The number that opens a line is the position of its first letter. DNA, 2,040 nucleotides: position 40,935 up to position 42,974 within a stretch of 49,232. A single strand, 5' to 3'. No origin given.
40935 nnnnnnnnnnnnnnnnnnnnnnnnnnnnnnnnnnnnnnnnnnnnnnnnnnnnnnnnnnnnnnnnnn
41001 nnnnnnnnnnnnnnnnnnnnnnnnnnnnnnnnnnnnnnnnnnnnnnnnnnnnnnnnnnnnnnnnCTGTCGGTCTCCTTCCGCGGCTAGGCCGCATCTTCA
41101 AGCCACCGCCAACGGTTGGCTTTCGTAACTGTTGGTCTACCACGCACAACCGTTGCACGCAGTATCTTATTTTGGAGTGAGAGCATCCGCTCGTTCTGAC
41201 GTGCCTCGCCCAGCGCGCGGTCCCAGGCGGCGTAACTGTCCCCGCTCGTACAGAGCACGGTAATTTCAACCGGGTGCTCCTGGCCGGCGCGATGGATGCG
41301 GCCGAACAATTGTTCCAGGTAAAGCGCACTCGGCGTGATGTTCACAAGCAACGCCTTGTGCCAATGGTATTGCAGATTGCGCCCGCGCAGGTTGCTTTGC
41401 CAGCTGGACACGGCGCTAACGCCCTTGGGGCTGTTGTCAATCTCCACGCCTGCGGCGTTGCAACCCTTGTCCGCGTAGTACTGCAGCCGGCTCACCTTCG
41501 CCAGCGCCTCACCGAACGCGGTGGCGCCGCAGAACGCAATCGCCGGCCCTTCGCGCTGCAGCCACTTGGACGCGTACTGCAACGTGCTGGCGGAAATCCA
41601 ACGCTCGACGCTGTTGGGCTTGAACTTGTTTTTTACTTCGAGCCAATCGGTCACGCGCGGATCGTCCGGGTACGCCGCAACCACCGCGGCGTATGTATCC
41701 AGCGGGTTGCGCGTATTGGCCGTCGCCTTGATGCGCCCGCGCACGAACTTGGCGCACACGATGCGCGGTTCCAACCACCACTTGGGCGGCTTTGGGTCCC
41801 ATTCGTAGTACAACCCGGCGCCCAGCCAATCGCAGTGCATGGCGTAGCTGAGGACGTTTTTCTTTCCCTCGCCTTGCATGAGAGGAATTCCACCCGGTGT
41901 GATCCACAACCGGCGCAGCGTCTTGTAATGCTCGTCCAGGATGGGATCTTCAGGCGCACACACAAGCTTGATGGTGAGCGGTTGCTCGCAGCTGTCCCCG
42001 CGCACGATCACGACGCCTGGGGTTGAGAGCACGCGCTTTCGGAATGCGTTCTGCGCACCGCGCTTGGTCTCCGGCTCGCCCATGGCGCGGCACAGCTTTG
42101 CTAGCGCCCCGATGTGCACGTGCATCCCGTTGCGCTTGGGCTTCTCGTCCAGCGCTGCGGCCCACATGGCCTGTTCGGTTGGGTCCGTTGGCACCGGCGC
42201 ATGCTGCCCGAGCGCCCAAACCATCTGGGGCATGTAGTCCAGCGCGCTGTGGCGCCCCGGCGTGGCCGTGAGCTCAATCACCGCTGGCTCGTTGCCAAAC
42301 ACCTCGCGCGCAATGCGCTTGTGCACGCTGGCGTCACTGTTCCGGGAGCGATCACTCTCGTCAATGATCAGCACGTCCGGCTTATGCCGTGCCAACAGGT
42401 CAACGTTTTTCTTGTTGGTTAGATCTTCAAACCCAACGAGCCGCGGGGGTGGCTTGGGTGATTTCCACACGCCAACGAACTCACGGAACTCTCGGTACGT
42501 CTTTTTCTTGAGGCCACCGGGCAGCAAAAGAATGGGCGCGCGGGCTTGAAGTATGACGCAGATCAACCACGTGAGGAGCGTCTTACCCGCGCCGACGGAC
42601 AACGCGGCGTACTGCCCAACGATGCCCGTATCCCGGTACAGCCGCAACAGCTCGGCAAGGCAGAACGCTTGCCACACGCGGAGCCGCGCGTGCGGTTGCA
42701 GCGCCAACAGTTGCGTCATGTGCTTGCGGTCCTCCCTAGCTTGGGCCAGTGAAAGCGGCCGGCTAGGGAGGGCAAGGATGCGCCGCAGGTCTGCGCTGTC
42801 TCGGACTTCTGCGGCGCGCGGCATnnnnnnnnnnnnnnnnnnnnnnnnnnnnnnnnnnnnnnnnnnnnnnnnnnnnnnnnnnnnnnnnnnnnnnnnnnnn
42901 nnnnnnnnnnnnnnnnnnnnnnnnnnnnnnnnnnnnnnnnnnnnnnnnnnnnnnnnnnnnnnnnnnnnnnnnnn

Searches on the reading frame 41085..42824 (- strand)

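Call 76: search_protein_families(library=pfam, proteins=[window:41085-42824:-], max_evalue=0.001)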
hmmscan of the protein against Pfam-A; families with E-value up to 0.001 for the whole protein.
window:41085-42824:- (579 aa): 1 family
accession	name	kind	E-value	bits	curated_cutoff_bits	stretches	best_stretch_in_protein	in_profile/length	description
PF04851.21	ResIII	-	0.00015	22.2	22.5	0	73-190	28-163/164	Type III restriction enzyme, res subunit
